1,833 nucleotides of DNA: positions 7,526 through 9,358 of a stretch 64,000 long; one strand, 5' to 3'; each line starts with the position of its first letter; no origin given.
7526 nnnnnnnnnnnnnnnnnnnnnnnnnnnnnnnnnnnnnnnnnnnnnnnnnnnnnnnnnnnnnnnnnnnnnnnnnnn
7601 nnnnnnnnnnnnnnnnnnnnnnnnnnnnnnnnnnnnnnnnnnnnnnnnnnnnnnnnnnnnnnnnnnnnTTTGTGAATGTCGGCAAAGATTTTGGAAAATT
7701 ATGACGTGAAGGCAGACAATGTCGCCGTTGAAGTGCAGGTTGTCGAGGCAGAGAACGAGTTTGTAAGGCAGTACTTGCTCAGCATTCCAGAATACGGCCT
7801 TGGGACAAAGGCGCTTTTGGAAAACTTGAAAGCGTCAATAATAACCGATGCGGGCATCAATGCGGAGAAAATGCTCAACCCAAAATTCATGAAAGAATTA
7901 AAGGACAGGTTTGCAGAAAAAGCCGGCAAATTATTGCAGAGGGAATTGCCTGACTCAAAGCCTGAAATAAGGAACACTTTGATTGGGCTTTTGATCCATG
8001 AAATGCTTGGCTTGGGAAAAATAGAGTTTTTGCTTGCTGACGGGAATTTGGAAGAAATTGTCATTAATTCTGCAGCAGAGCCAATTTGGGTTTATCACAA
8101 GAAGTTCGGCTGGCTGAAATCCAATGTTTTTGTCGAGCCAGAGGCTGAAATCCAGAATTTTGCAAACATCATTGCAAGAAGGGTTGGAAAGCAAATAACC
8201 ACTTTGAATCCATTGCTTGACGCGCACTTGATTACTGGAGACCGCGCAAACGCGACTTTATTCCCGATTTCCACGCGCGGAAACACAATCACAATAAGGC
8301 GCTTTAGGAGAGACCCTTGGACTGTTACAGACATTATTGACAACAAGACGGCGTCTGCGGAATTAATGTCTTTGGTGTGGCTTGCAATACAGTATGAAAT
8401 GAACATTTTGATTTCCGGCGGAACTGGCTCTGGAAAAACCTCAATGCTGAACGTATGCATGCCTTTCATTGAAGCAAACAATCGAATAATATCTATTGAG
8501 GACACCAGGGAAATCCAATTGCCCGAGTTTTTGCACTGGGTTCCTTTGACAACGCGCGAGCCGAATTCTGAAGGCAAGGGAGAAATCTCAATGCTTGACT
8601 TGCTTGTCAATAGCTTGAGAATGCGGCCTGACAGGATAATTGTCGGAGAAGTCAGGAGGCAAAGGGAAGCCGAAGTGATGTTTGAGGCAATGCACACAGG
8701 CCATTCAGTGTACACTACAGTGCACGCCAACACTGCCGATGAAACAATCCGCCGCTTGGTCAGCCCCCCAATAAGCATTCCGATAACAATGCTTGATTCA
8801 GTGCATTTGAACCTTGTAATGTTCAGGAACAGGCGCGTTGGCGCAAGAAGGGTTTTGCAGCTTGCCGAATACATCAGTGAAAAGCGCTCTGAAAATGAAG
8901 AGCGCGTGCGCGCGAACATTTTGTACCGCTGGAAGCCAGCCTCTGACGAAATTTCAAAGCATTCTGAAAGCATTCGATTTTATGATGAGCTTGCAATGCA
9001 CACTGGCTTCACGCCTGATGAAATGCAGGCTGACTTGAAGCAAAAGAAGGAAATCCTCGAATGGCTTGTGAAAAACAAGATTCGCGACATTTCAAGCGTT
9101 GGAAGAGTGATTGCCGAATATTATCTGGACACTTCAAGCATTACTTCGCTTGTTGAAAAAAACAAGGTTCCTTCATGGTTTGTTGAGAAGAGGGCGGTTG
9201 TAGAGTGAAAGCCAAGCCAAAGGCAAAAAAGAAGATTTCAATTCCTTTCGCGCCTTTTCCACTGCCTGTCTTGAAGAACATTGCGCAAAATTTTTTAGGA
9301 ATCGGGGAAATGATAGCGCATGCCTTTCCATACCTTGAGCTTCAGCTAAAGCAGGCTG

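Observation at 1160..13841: Non-canonical archaeal type IV filament locus mixing Tad-like and archaellum-like parts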

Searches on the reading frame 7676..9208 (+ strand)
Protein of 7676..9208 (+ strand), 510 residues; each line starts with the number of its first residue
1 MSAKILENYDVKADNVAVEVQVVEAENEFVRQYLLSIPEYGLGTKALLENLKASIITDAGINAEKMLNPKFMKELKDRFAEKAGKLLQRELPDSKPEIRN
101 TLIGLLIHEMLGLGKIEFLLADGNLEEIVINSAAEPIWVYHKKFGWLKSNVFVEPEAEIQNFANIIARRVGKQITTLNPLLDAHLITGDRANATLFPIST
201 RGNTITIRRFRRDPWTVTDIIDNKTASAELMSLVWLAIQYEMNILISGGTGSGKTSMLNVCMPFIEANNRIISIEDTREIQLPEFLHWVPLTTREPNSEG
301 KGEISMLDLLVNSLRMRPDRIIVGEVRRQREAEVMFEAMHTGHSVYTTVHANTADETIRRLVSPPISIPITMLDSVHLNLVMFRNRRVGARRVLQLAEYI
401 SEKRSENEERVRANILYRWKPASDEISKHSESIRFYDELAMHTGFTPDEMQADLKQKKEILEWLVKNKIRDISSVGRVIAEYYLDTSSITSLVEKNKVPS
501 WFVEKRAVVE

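Call 6: search_protein_families(library=pfam, proteins=[window:7676-9208:+], max_evalue=0.1)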
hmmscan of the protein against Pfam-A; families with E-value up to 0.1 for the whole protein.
window:7676-9208:+ (510 aa): 9 families
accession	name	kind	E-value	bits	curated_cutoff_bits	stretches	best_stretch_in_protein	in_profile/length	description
PF00437.27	T2SSE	-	1.4e-37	129.7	24.9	1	196-363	99-257/370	Type II/IV secretion system protein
PF13401.12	AAA_22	-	0.013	16.3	27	0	240-328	4-95/130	AAA domain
PF13245.12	AAA_19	-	0.02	15.5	25.1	1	241-270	11-40/134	AAA domain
PF23989.1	PilB3_C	-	0.028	15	27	1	436-495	13-72/83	PilB3-like, C-terminal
PF12775.13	AAA_7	-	0.03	14.3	25.8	1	225-266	17-58/181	P-loop containing dynein motor region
PF10412.15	TrwB_AAD_bind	-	0.034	13.5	20.5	1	242-277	16-51/387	Type IV secretion-system coupling protein DNA-binding domain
PF01580.24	FtsK_SpoIIIE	-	0.053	13.4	24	0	242-260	40-58/221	FtsK/SpoIIIE family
PF00005.33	ABC_tran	-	0.064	14.3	25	0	236-278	6-47/137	ABC transporter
PF00158.32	Sigma54_activat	-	0.075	13.2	20.2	0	221-259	2-40/168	Sigma-54 interaction domain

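Call 8: search_protein_families(library=ncbifam, proteins=[window:7676-9208:+], max_evalue=0.01)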
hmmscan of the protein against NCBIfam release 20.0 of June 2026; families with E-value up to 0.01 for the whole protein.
window:7676-9208:+ (510 aa): 20 families
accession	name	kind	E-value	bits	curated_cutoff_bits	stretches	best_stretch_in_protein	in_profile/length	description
NF058587.1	archaellum_moto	equivalog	1.3e-82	278.2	550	1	97-483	131-518/527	archaellum flagellar ATPase motor FlaI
TIGR03819.1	heli_sec_ATPase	hypoth_equivalog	5.4e-56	190.2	373.15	1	106-361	45-297/340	TadA family conjugal transfer-associated ATPase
TIGR02788.1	VirB11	equivalog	2e-41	142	249.95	2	228-362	131-263/308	P-type DNA transfer ATPase VirB11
NF053672.1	bindosome_BasE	exception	3e-40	138.4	1000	1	17-484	50-509/512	bindosome assembly system ATPase subunit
TIGR02782.1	TrbB_P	equivalog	1.1e-37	130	304.55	1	115-397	13-291/303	P-type conjugative transfer ATPase TrbB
NF010469.0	PRK13894.1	subfamily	5.4e-30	104.8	508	1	116-363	27-266/320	conjugal transfer ATPase TrbB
NF010475.0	PRK13900.1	equivalog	1.3e-29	103.4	389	1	220-360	139-278/333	type IV secretion system ATPase VirB11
NF010407.0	PRK13833.1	subfamily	4.6e-26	92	499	1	165-362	68-260/323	conjugal transfer protein TrbB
NF041000.1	ATPase_ComGA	equivalog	3.4e-22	78.7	300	1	244-363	131-244/267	competence type IV pilus ATPase ComGA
NF010425.0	PRK13851.1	equivalog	6.1e-22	77.9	461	1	221-363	142-282/344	type IV secretion system protein VirB11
NF007755.0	PRK10436.1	equivalog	1.7e-17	63.2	617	1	243-420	221-385/465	type II secretion system protein GspE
TIGR02538.1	type_IV_pilB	equivalog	1.6e-16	60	675.65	1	244-377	319-444/564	type IV-A pilus assembly ATPase PilB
TIGR01420.1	pilT_fam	subfamily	6.2e-16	58.6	319.1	1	244-362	125-240/343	PilT/PilU family type 4a pilus ATPase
TIGR02533.1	type_II_gspE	equivalog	1.3e-13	50.5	630.25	1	243-363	245-358/486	type II secretion system ATPase GspE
TIGR02524.1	dot_icm_DotB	equivalog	2.1e-12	46.9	463.3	1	241-363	134-258/358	Dot/Icm type IV secretion system ATPase DotB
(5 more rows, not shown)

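Call 10: search_solved_structures(query=window:7676-9208:+, max_evalue=0.00001)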
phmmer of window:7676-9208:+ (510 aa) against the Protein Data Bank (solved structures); distinct sequences matched with E-value up to 0.00001: 33.
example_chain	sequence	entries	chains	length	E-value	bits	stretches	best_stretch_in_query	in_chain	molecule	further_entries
2oap_1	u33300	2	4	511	9.3e-67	228.9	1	45-487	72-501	Type II secretion system protein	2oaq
4ii7_A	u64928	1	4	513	2.8e-48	168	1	102-398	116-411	FlaI ATPase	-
8rkd_E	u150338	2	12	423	4.6e-48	167.3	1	101-364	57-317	Pilus assembly ATPase CpaF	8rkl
8rjf_A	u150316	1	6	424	4.6e-48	167.3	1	101-364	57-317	Pilus assembly ATPase CpaF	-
9e24_A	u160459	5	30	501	7.3e-48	166.6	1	101-364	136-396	CpaF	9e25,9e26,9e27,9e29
4ihq_A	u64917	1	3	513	1.8e-47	165.3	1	102-398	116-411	FlaI ATPase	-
6bge_A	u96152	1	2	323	5.7e-23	84.5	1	123-363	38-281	VirB11-like protein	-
1g6o_A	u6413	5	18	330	5.8e-23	84.5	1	123-363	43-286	CAG-ALPHA | virB11 homolog | Cag-alfa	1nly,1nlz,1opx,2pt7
2gza_A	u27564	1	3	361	2e-15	59.7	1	227-362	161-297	Type IV secretion system protein VirB11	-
2eyu_A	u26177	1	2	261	1.4e-12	50.3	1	244-378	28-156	twitching motility protein PilT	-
2gsz_A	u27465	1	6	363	2.7e-12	49.3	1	244-377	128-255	twitching motility protein PilT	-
2ewv_A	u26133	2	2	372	2.8e-12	49.3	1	244-377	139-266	twitching motility protein PilT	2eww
8dze_A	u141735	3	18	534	7.2e-11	44.6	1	243-401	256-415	BfpD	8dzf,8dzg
6geb_A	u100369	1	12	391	1.1e-10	44.1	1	240-364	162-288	DotB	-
10my_A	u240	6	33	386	1.6e-10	43.5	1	235-362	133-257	PilT/PilU family type 4a pilus ATPase | Twitching motility protein PilT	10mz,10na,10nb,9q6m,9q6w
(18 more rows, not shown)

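Call 14: find_encoding_contigs(protein=window:7676-9208:+, flank=10000, max_places=6)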
Protein window:7676-9208:+ (510 aa): 2 contigs read that carry it; 1 place shown.
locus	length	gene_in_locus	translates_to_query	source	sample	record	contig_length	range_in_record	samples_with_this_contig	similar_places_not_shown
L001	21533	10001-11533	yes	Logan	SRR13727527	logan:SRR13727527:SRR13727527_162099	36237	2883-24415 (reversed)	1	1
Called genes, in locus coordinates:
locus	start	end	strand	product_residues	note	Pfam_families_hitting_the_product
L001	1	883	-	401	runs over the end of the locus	PF01266:DAO (faint), PF01494:FAD_binding_3, PF01946:Thi4 (faint), PF03486:HI0933_like (weak), PF05834:Lycopene_cycl (weak), PF12831:FAD_oxidored (weak), PF13450:NAD_binding_8 (weak), PF22578:GGR_cat, +2 more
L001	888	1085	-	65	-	PF00037:Fer4 (weak), PF12797:Fer4_2 (faint), PF14697:Fer4_21, PF13187:Fer4_9 (weak), PF12838:Fer4_7, PF13237:Fer4_10 (weak), PF00037:Fer4, PF12838:Fer4_7 (weak), +2 more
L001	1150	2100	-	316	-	PF04473:DUF553 (weak), PF24656:CEPT76_peptidase (weak)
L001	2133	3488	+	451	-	PF23023:Anti-Pycsar_Apyc1, PF00753:Lactamase_B, PF16661:Lactamase_B_6, PF12706:Lactamase_B_2, PF10996:Beta-Casp, PF07521:RMMBL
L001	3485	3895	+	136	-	-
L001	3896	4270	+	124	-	-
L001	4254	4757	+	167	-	-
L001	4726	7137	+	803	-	PF00092:VWA (weak)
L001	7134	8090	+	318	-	-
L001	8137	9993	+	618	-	-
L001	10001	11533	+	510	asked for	PF00437:T2SSE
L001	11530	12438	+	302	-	PF00482:T2SSF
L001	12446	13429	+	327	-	PF00482:T2SSF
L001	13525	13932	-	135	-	-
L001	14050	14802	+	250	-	PF13481:AAA_25 (weak), PF03796:DnaB_C (weak), PF23442:DUF7125 (weak), PF06745:ATPase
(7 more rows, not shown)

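Call 15: find_related_loci(query=window:7676-9208:+, collection=genome_contigs, flank=10000)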
Query window:7676-9208:+ (510 aa) in genome_contigs; peptide patterns used: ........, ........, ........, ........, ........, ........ (x = any residue, [..] = any of these).
383 stretches matched a pattern; 319 encode a relative of the query (tblastn E <= 1e-3); the best 80 are kept; 80 distinct loci.
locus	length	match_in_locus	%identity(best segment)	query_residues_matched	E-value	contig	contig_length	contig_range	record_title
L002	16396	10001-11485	69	3-497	0e+0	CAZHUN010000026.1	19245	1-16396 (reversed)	MAG TPA_asm: uncultured archaeon isolate binchicken_co203_641 genome assembly, contig: k141_868262, whole genome shotgun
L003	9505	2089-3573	68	3-497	0e+0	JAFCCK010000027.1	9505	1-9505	MAG: Candidatus Iainarchaeum archaeon isolate AB_3033_Bin_158 AB_3033_Bin_158_scaffold_13066, whole genome shotgun seque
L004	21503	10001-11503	68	1-502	0e+0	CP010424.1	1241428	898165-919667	MAG: archaeon GW2011_AR10 chromosome, complete genome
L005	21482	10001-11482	66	3-496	0e+0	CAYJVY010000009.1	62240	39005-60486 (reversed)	MAG TPA_asm: uncultured archaeon isolate ERP125453_co1_205 genome assembly, contig: NODE_299_length_62240_cov_9.453920,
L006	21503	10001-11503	66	1-501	0e+0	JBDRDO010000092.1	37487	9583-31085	MAG: Candidatus Iainarchaeum archaeon isolate MEGAHIT-group-1.256 k141_2505626, whole genome shotgun sequence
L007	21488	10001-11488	67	3-499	0e+0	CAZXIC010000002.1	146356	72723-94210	MAG TPA_asm: uncultured archaeon isolate SRP323688_co1_45 genome assembly, contig: NODE_206_length_146356_cov_8.102200,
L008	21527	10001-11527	67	4-510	0e+0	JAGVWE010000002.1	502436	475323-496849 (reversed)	MAG: Candidatus Iainarchaeum archaeon isolate RIFCSPLOWO2_01_FULL_58_19 rifcsplowo2_01_scaffold_11, whole genome shotgun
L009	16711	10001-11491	67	3-498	0e+0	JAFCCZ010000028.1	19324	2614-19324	MAG: Candidatus Iainarchaeum archaeon isolate Meg19_1012_Bin_199 Meg19_1012_Bin_199_scaffold_22137, whole genome shotgun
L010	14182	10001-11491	66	1-497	0e+0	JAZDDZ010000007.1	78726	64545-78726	MAG: Candidatus Iainarchaeum archaeon isolate MEGAHIT-group-0.115 k141_20306915, whole genome shotgun sequence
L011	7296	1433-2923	66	3-500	0e+0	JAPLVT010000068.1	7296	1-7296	MAG: Candidatus Iainarchaeum archaeon isolate LacPavin_0920_SED5_MAG_51_8 LacPavin_0920_SED5_scaffold_2801525, whole gen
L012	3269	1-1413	69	29-500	0e+0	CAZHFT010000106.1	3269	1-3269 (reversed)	MAG TPA_asm: uncultured archaeon isolate binchicken_co181_599 genome assembly, contig: NODE_71565_length_3269_cov_5.0015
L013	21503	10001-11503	65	1-502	0e+0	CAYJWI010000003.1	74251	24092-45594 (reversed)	MAG TPA_asm: uncultured archaeon isolate ERP125453_co1_517 genome assembly, contig: NODE_196_length_74251_cov_11.452693,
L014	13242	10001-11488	65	1-497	0e+0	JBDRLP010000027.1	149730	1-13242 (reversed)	MAG: Candidatus Iainarchaeum archaeon isolate MEGAHIT-group-1.784 k141_310422, whole genome shotgun sequence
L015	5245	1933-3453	64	3-510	0e+0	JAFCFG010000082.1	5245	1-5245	MAG: Candidatus Iainarchaeum archaeon isolate Meg22_1416_Bin_183 Meg22_1416_Bin_183_scaffold_40265, whole genome shotgun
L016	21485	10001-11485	66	1-496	0e+0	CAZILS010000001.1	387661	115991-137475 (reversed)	MAG TPA_asm: uncultured archaeon isolate SRP141376_co4_238 genome assembly, contig: NODE_6_length_387661_cov_17.188526,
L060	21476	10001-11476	59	6-499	0e+0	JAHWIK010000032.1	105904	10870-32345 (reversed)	MAG: Candidatus Woesearchaeota archaeon isolate YT1_182 k127_61731115, whole genome shotgun sequence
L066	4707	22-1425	59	32-500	0e+0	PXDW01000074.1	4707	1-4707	MAG: Candidatus Woesearchaeota archaeon isolate T3Sed10_350R1 T3-Sed10-C52925, whole genome shotgun sequence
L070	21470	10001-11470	57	1-493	0e+0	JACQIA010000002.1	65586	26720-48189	MAG: Candidatus Aenigmatarchaeota archaeon isolate NC_groundwater_1113_Ag_S-0.1um_37_102 S_p1_S3_coassembly_k141_99388,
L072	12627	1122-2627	57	4-505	0e+0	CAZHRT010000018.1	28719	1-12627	MAG TPA_asm: uncultured Methanosarcinales archaeon isolate binchicken_co28_95 genome assembly, contig: NODE_1170_length_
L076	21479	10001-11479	55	6-500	0e+0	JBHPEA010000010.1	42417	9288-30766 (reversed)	Nanoarchaeota archaeon isolate SAG AM-311-D13 NODE_10_length_42417_cov_31.122586, whole genome shotgun sequence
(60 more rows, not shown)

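Call 30: search_solved_structures(query=window:7676-9208:+, max_evalue=1e-40, show_alignments=3)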
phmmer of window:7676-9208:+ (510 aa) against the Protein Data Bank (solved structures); distinct sequences matched with E-value up to 1e-40: 6.
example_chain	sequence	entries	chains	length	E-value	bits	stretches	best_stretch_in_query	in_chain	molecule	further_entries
2oap_1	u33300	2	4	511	9.3e-67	228.9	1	45-487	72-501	Type II secretion system protein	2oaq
4ii7_A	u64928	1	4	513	2.8e-48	168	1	102-398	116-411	FlaI ATPase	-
8rkd_E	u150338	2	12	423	4.6e-48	167.3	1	101-364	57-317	Pilus assembly ATPase CpaF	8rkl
8rjf_A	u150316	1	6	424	4.6e-48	167.3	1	101-364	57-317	Pilus assembly ATPase CpaF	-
9e24_A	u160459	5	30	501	7.3e-48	166.6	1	101-364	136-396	CpaF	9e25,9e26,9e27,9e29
4ihq_A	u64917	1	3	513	1.8e-47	165.3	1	102-398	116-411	FlaI ATPase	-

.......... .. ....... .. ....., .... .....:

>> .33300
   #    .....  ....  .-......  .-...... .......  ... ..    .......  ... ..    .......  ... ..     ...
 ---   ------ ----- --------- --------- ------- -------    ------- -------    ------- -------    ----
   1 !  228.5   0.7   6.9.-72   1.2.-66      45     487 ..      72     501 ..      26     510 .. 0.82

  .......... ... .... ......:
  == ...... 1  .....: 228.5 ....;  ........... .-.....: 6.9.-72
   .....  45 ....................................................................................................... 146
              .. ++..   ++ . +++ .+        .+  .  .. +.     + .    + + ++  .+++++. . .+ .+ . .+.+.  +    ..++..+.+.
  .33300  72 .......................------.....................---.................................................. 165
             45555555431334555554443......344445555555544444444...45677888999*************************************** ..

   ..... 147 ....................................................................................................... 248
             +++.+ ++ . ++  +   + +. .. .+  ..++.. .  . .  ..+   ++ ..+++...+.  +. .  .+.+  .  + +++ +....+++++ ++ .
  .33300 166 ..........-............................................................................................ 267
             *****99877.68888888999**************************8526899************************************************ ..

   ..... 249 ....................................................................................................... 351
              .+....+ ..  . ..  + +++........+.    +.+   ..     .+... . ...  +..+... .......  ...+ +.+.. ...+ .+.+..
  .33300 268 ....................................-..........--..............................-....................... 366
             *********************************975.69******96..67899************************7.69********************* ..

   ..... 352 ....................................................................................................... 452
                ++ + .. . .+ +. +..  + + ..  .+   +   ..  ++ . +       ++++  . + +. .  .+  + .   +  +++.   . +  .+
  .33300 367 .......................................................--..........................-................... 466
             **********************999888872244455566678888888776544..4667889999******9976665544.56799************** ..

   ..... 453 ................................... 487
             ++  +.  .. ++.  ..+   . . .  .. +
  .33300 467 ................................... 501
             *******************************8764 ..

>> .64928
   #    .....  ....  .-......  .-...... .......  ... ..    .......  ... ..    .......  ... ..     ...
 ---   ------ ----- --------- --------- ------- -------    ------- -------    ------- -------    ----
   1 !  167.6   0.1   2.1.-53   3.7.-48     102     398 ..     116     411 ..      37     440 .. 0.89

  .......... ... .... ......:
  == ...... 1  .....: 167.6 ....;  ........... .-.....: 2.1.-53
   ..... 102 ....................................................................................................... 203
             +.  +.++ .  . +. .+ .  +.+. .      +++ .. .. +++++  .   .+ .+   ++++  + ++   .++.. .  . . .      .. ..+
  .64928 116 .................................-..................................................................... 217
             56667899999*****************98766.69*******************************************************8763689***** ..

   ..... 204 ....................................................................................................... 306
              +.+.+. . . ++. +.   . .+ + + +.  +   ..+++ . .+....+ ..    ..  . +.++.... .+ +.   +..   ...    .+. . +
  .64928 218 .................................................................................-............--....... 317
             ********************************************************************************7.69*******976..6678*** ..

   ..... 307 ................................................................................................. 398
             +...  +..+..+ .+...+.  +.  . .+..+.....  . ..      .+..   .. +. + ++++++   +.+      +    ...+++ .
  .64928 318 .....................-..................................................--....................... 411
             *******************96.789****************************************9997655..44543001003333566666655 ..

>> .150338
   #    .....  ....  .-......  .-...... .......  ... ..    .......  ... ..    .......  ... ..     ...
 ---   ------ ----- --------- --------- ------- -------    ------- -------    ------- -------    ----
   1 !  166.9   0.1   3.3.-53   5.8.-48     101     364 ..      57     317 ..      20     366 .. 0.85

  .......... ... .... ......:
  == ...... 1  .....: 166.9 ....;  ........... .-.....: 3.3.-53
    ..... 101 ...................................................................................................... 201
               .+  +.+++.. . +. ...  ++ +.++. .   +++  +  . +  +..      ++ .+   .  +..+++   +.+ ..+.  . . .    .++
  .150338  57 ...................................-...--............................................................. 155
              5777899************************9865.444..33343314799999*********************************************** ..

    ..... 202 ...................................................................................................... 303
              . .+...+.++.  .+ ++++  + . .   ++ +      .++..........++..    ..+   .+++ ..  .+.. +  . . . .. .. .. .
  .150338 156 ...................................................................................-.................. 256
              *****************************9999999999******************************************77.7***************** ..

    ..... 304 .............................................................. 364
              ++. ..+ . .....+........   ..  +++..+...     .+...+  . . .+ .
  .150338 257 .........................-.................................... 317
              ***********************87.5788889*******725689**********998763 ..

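Call 53: search_protein_families(library=pfam, alignment_id=A5, max_evalue=0.01)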
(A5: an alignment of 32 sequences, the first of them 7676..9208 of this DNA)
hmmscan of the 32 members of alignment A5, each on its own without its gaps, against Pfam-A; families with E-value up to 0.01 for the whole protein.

A. member 1, window:7676-9208:+ (510 aa): 1 family
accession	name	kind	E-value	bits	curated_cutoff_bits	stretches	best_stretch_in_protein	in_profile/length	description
PF00437.27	T2SSE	-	1.4e-37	129.7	24.9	1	196-363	99-257/370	Type II/IV secretion system protein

B. families by the number of members that match (of 32 scanned): 10 families
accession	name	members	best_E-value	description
PF00437.27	T2SSE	32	4.8e-40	Type II/IV secretion system protein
PF23989.1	PilB3_C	17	3.9e-06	PilB3-like, C-terminal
PF13401.12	AAA_22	5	0.0001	AAA domain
PF02829.19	3H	5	0.0014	3H domain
PF00005.33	ABC_tran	4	0.0011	ABC transporter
PF01580.24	FtsK_SpoIIIE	4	0.0045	FtsK/SpoIIIE family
PF13555.12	AAA_29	2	0.0031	P-loop containing region of AAA domain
PF23522.1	Microp_apicomplexa_12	1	0.0027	Apicomplexa microprotein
PF19568.5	Spore_III_AA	1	0.0039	Sporulation stage III, protein AA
PF10412.15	TrwB_AAD_bind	1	0.0048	Type IV secretion-system coupling protein DNA-binding domain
